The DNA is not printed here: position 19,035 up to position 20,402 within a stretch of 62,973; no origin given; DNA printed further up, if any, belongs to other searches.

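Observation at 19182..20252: Uncharacterised P-loop protein translationally locked inside an arginine operon that lacks a first-step enzyme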

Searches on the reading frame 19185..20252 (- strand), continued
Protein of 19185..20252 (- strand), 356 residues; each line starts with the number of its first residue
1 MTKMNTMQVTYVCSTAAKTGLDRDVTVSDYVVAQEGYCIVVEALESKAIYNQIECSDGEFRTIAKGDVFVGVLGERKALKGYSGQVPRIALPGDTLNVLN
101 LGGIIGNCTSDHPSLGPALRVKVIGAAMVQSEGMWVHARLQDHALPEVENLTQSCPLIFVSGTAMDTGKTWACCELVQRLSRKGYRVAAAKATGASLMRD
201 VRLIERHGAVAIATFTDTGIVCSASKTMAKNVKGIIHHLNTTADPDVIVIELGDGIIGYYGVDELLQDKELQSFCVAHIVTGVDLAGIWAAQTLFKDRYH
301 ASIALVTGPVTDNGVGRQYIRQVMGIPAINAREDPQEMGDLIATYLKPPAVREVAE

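Call 42: find_homologous_proteins(query=P0352, max_evalue=0.001)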
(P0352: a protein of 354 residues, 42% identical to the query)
Query P0352 (354 aa): 7111 proteins with E <= 0.001 among 8000 candidates; the best 120 are listed.
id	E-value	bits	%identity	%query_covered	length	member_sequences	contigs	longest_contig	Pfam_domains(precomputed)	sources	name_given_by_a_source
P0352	6.4e-223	757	100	100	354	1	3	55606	-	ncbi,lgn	ncbi:MAG: hypothetical protein WBM54_04640 [Woeseia sp.]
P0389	7.3e-209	711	93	100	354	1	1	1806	-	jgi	jgi:hypothetical protein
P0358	1.1e-208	710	93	100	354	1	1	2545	-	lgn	-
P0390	1.8e-208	710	93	99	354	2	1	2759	-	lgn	-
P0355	2.6e-208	709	92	100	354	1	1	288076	-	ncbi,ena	-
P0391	6.7e-204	694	91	100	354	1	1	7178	-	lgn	-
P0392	4.6e-203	692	91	100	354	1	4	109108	-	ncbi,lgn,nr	ncbi:MAG: hypothetical protein HKN35_12750 [Woeseia sp.]|nr:hypothetical protein [Woeseia sp.] MBT80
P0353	4.9e-190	649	86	98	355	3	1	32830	PF03205.21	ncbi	-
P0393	2.0e-189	647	86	99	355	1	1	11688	PF03205.21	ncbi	ncbi:MAG: hypothetical protein RIA65_12210 [Woeseia sp.]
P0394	3.0e-188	643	87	98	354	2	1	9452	-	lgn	-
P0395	1.8e-186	637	85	99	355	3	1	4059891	PF03205.21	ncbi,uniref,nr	ncbi:P-loop NTPase family protein [Woeseia oceani]|uniref:DUF1611 domain-containing protein n=1 Tax=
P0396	7.8e-186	635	83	100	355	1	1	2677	-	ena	-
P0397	3.1e-185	633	84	99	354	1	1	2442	-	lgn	-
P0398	4.4e-185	633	84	98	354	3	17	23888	-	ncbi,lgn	-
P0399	3.4e-184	630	83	99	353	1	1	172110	-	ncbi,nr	ncbi:MAG: hypothetical protein U5K76_09540 [Woeseiaceae bacterium]|nr:hypothetical protein [Woeseiac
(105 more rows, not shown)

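Call 43: search_solved_structures(query=P0044, max_evalue=10, show_alignments=3)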
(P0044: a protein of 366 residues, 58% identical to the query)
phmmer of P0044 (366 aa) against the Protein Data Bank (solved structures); distinct sequences matched with E-value up to 10: 4.
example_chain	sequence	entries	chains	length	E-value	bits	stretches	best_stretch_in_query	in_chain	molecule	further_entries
1dts_A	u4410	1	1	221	0.049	16.4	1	160-207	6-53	DETHIOBIOTIN SYNTHETASE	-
1a82_A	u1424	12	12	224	0.054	16.2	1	160-207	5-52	DETHIOBIOTIN SYNTHETASE | PROTEIN (DETHIOBIOTIN SYNTHETASE) | DETHIOBIOTIN SYNTHASE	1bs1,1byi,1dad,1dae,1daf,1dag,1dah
3fgn_A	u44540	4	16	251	0.11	15.2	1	135-233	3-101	Dethiobiotin synthetase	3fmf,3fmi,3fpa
3a31_A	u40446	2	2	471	1.2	11.8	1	171-213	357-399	Probable threonyl-tRNA synthetase 1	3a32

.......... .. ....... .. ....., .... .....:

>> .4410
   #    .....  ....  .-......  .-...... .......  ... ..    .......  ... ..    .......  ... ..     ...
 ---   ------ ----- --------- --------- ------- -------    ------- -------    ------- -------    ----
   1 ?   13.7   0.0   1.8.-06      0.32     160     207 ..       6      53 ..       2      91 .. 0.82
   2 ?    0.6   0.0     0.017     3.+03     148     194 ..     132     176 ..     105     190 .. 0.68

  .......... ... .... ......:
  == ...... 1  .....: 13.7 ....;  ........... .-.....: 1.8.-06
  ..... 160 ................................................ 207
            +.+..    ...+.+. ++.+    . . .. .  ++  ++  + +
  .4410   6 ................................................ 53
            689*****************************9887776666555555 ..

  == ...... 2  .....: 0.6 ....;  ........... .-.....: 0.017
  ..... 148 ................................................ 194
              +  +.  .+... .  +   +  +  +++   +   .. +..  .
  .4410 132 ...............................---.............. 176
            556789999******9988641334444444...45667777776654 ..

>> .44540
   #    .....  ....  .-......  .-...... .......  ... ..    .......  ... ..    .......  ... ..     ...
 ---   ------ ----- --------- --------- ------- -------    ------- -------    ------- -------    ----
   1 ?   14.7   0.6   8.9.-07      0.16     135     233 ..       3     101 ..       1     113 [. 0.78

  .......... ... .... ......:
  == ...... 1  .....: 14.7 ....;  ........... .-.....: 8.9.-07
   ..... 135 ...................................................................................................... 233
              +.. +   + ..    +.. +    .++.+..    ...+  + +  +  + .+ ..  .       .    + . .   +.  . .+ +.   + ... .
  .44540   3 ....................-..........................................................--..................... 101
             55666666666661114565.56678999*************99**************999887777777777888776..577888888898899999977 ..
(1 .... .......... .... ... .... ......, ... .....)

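Call 56: search_dna_similar(query=P0044, collection=plasmids, mode=protein, max_evalue=10, max_rows=25)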
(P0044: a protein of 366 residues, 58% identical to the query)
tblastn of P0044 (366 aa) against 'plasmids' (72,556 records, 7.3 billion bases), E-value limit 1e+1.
Records with a match: 12; places in all: 12; records where one place covers at least 80% of the query: 1.
Best place of each record, by identity: <60% 12.
By first word of the organism name: Paracoccus 3; Tritonibacter 2; Sphingobium 2; Priestia 1; Microvirga 1; Sulfitobacter 1; Bacillus 1; Yersinia 1.
By predicted mobility (MOB-suite, as given by PLSDB): non-mobilizable 9; conjugative 2; mobilizable 1.
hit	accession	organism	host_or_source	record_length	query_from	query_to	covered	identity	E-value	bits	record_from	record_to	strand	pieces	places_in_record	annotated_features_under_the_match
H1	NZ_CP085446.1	Priestia megaterium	single cell,soil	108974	22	343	88%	27.0%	7e-25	113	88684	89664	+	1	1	hypothetical protein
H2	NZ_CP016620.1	Microvirga ossetica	Vicia alpestris,cell culture,nodules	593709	27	257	63%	28.6%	2e-10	70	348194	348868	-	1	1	transposase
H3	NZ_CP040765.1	Paracoccus liaowanqingii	Tibetan antelope,cell culture,feces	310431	57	285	63%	28.3%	1e-13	80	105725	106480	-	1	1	dethiobiotin synthase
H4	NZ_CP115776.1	Paracoccus albus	cell culture,sediment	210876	51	285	64%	27.3%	4e-10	69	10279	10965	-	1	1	DUF1611 domain-containing protein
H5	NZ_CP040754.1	Sulfitobacter sp. BSw21498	Seawater,seawater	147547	51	271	60%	28.7%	8e-10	68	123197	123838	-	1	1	DUF1611 domain-containing protein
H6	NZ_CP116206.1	Bacillus paranthracis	rice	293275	51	221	47%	32.4%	2e-11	73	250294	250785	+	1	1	DUF1611 domain-containing protein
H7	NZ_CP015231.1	Tritonibacter mobilis F1926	cell culture,seawater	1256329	139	285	40%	33.5%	6e-12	74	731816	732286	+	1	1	record has no annotation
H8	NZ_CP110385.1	Tritonibacter mobilis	-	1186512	139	285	40%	33.5%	1e-11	74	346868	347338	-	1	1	record has no annotation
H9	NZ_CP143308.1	Paracoccus marcusii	Soil sample,soil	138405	148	230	23%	38.6%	1e-6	58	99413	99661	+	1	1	hypothetical protein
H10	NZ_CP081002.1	Sphingobium sp. V4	cell culture,soil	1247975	140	208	19%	34.8%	7e-1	40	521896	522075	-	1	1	record has no annotation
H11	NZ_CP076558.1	Sphingobium xenophagum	bacteria,La Roche-Posay thermal water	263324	140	216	21%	30.8%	5e-1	40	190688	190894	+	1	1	none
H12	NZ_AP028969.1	Yersinia pseudotuberculosis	-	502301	160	201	11%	38.6%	9e+0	36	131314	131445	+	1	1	bioD: dethiobiotin synthase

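Call 59: get_annotated_region(hit=H4, flank=6000)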
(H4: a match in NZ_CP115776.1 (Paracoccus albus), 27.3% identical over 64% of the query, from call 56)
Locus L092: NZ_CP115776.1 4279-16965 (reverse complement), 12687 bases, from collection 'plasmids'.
description: Paracoccus albus strain SCSIO 80058 plasmid p1, complete sequence
organism: Paracoccus albus (NCBI taxid 3017784)
taxonomy: Bacteria; Pseudomonadota; Alphaproteobacteria; Rhodobacterales; Paracoccaceae; Paracoccus; Paracoccus albus
host: -; source: cell culture,sediment; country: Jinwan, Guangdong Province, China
typing (MOB-suite, as given by PLSDB): non-mobilizable
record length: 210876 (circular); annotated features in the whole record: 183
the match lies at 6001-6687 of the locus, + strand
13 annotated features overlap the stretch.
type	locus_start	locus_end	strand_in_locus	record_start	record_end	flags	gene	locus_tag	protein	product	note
CDS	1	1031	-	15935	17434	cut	-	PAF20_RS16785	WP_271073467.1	NAD(P)/FAD-dependent oxidoreductase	-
CDS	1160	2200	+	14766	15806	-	-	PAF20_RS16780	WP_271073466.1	AraC family transcriptional regulator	GO:0006355 - regulation of DNA-templated transcription [Evidence IEA]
CDS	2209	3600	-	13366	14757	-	-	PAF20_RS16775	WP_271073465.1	HTTM domain-containing protein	GO:0017187 - peptidyl-glutamic acid carboxylation [Evidence IEA]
CDS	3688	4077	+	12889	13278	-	-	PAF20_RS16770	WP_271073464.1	DUF393 domain-containing protein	-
CDS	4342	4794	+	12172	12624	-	-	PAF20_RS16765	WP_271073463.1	hypothetical protein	-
CDS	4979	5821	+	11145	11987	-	-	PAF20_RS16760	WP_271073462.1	alpha/beta hydrolase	-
CDS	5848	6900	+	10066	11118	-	-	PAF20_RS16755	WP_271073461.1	DUF1611 domain-containing protein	-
CDS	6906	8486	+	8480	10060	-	-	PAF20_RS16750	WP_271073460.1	ABC transporter ATP-binding protein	-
CDS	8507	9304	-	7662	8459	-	-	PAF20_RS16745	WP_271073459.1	S8 family serine peptidase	-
CDS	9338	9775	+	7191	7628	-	-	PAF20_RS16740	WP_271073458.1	hypothetical protein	-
CDS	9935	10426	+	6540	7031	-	-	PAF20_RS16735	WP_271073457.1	RNA polymerase sigma factor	GO:0006352 - DNA-templated transcription initiation [Evidence IEA]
CDS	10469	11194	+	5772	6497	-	-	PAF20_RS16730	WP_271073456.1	hypothetical protein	-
CDS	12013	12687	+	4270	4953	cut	-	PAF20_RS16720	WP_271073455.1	IS6 family transposase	-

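Call 60: get_annotated_region(hit=H1, flank=6000)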
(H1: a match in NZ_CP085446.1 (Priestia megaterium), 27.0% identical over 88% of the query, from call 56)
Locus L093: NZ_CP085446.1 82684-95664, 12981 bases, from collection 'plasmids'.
description: Priestia megaterium strain KF18 plasmid unnamed4, complete sequence
organism: Priestia megaterium (NCBI taxid 1404)
taxonomy: Bacteria; Bacillota; Bacilli; Bacillales; Bacillaceae; Priestia; Priestia megaterium
host: -; source: single cell,soil; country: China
typing (MOB-suite, as given by PLSDB): non-mobilizable; replicon rep_cluster_385
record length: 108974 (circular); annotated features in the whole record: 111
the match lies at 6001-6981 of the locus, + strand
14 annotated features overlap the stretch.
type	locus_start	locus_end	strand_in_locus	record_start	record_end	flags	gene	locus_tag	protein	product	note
CDS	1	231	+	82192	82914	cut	-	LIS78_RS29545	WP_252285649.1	YqcI/YcgG family protein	-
CDS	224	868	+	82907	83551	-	-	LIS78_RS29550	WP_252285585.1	LysE family transporter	GO:0006865 - amino acid transport [Evidence IEA]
CDS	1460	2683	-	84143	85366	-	-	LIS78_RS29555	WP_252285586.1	MFS transporter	GO:0055085 - transmembrane transport [Evidence IEA]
CDS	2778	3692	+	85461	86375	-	-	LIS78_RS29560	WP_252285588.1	ornithine carbamoyltransferase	-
CDS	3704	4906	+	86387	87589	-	-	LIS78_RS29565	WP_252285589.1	ATP-grasp domain-containing protein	-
CDS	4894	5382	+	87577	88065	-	-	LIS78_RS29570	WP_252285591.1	thiamine pyrophosphate-binding protein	-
CDS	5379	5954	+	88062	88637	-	-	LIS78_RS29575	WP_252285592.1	thiamine pyrophosphate-dependent enzyme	-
CDS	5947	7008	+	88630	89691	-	-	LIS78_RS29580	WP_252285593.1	hypothetical protein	-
CDS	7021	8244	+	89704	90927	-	-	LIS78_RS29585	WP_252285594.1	ATP-grasp domain-containing protein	-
CDS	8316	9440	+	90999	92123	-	-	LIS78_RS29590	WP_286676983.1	M20 family metallopeptidase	-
CDS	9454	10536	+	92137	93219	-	-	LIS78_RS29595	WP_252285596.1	LLM class flavin-dependent oxidoreductase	-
CDS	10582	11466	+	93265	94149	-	-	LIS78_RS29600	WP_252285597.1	isocitrate lyase/phosphoenolpyruvate mutase family protein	-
CDS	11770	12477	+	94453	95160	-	-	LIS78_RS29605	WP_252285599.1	IS6 family transposase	-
CDS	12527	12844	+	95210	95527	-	-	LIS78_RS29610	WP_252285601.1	MFS transporter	GO:0055085 - transmembrane transport [Evidence IEA]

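Call 61: get_annotated_region(hit=H6, flank=6000)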
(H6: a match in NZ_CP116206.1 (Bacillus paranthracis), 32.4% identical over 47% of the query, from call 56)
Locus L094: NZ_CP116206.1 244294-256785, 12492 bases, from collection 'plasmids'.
description: Bacillus paranthracis strain NVH_0075/95 plasmid unnamed2
organism: Bacillus paranthracis (NCBI taxid 2026186)
taxonomy: Bacteria; Bacillota; Bacilli; Bacillales; Bacillaceae; Bacillus; Bacillus paranthracis
host: -; source: rice; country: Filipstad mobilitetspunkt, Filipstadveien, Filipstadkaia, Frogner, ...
typing (MOB-suite, as given by PLSDB): non-mobilizable; replicon rep_cluster_125,rep_cluster_164
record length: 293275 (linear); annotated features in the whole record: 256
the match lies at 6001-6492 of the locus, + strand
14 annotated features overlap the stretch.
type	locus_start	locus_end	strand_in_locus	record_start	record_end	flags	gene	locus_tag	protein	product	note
CDS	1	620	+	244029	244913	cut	-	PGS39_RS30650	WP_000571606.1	isocitrate lyase/phosphoenolpyruvate mutase family protein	-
CDS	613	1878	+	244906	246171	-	-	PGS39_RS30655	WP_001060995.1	ATP-grasp domain-containing protein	-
CDS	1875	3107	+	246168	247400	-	-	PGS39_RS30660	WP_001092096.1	MFS transporter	GO:0055085 - transmembrane transport [Evidence IEA]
CDS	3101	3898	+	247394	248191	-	-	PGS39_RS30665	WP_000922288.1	TauD/TfdA family dioxygenase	-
CDS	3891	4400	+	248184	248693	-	-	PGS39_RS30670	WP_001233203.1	hypothetical protein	-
CDS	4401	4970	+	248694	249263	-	-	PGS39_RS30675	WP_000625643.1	thiamine pyrophosphate-dependent enzyme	-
CDS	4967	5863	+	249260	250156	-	pyrB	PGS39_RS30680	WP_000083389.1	aspartate carbamoyltransferase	GO:0009220 - pyrimidine ribonucleotide biosynthetic process [Evidence IEA]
CDS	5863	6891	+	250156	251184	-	-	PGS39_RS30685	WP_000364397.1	DUF1611 domain-containing protein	-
CDS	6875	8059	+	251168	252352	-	-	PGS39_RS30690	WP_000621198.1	hypothetical protein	-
CDS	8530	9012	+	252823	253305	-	-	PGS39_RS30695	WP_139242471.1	hypothetical protein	-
CDS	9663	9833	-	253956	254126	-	-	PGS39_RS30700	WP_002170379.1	hypothetical protein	-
CDS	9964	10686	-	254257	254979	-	-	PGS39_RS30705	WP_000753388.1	hypothetical protein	-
CDS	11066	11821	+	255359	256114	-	-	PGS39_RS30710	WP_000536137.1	CPBP family intramembrane glutamic endopeptidase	GO:0071586 - CAAX-box protein processing [Evidence IEA]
CDS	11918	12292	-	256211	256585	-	-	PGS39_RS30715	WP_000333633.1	hypothetical protein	-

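Call 62: search_protein_families(library=pfam, proteins=[L094:5863-6888:+, L092:5848-6897:+, L093:5947-7005:+], max_evalue=0.01)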
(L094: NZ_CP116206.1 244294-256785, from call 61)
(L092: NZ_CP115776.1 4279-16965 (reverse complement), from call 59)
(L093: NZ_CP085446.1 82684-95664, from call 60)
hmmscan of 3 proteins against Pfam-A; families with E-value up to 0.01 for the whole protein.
L094:5863-6888:+ (342 aa): 4 families
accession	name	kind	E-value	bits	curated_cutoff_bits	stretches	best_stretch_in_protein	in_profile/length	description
PF07755.17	DUF1611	-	7.7e-05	22.6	25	1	142-202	9-68/201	Domain of unknown function (DUF1611_C) P-loop domain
PF13500.12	AAA_26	-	0.00057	20.2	27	1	147-193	2-48/198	AAA domain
PF01656.29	CbiA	-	0.0062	16.9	25.4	0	149-188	2-41/125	CobQ/CobB/MinD/ParA nucleotide binding domain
PF03205.20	MobB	-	0.0066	16.8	26.6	0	149-202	3-60/133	Molybdopterin guanine dinucleotide synthesis protein B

L092:5848-6897:+ (350 aa): 1 family
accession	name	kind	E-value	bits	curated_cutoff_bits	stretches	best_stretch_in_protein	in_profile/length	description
PF07755.17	DUF1611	-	0.00025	21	25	1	149-191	11-53/201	Domain of unknown function (DUF1611_C) P-loop domain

L093:5947-7005:+ (353 aa): 3 families
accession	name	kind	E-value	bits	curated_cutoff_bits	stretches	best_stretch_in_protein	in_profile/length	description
PF01656.29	CbiA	-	6.3e-06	26.6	25.4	1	158-199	1-42/125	CobQ/CobB/MinD/ParA nucleotide binding domain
PF03205.20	MobB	-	0.00014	22.2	26.6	1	159-213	3-61/133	Molybdopterin guanine dinucleotide synthesis protein B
PF03266.21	NTPase_1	-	0.0069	16.7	23.9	0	165-190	8-33/168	NTPase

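Call 65: get_annotated_region(hit=H7, flank=4000)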
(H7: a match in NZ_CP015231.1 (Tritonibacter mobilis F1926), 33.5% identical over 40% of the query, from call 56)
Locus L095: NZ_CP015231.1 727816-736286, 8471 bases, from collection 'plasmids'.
description: Tritonibacter mobilis F1926 plasmid unnamed1, complete sequence
organism: Tritonibacter mobilis F1926 (NCBI taxid 1265309)
taxonomy: Bacteria; Pseudomonadota; Alphaproteobacteria; Rhodobacterales; Paracoccaceae; Tritonibacter; Tritonibacter mobilis; Tritonibacter mobilis F1926
host: -; source: cell culture,seawater; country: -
typing (MOB-suite, as given by PLSDB): non-mobilizable; replicon rep_cluster_288
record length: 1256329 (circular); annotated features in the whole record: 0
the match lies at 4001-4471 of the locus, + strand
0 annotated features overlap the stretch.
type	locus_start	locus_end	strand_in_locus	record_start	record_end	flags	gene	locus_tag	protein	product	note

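Call 66: get_annotated_region(hit=H3, flank=5000)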
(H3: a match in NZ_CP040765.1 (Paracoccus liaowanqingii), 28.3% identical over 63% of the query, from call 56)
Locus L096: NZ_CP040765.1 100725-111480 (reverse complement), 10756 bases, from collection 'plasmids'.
description: Paracoccus liaowanqingii strain 2251 plasmid unnamed1, complete sequence
organism: Paracoccus liaowanqingii (NCBI taxid 2560053)
taxonomy: Bacteria; Pseudomonadota; Alphaproteobacteria; Rhodobacterales; Paracoccaceae; Paracoccus; Paracoccus liaowanqingii
host: -; source: Tibetan antelope,cell culture,feces; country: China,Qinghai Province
typing (MOB-suite, as given by PLSDB): non-mobilizable
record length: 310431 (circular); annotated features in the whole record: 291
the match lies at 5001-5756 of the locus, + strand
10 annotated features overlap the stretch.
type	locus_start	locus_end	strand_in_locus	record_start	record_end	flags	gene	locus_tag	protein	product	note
CDS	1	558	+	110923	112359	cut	-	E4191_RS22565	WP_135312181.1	IS1182 family transposase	-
CDS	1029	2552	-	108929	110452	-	-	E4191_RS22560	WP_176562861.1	S8 family serine peptidase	GO:0006508 - proteolysis [Evidence IEA]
CDS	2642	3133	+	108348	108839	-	-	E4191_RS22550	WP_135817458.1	RNA polymerase sigma factor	GO:0006352 - DNA-templated transcription initiation [Evidence IEA]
CDS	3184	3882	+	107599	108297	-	-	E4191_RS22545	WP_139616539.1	hypothetical protein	-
CDS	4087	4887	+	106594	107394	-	-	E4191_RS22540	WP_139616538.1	alpha/beta hydrolase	-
CDS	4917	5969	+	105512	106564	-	-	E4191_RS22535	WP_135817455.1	dethiobiotin synthase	-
CDS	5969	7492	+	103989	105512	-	-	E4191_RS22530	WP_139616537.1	ABC transporter transmembrane domain-containing protein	GO:0055085 - transmembrane transport [Evidence IEA]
CDS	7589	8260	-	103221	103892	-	-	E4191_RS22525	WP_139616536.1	response regulator transcription factor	GO:0000160 - phosphorelay signal transduction system [Evidence IEA]; GO:0006355 - regulation of DNA-templated ...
CDS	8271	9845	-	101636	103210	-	-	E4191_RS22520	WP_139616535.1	ATP-binding protein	-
CDS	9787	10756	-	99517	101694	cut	-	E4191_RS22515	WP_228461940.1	peptidase domain-containing ABC transporter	-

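Call 68: find_encoding_contigs(protein=P0059, flank=10000, max_places=1)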
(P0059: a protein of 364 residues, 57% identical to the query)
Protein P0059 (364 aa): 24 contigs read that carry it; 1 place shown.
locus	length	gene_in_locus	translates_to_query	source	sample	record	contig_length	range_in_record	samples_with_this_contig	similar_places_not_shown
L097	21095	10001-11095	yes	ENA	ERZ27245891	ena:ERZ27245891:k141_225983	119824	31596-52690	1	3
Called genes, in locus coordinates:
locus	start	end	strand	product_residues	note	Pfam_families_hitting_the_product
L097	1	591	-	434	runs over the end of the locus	PF00375:SDF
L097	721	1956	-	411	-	-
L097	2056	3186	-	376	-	PF03349:Toluene_X (faint), PF19572:PorV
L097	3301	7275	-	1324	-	PF01364:Peptidase_C25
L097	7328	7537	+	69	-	-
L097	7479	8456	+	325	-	PF00763:THF_DHG_CYH, PF02882:THF_DHG_CYH_C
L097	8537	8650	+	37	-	-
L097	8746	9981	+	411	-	PF00764:Arginosuc_synth, PF20979:Arginosuc_syn_C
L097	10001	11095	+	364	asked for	-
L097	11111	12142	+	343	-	PF01118:Semialdhyde_dh, PF02774:Semialdhyde_dhC (weak), PF22698:Semialdhyde_dhC_1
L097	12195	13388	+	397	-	PF00202:Aminotran_3, PF00155:Aminotran_1_2 (weak)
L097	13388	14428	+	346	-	PF02729:OTCace_N, PF00185:OTCace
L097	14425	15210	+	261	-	PF00696:AA_kinase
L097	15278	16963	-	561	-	PF00115:COX1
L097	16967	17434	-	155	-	PF00116:COX2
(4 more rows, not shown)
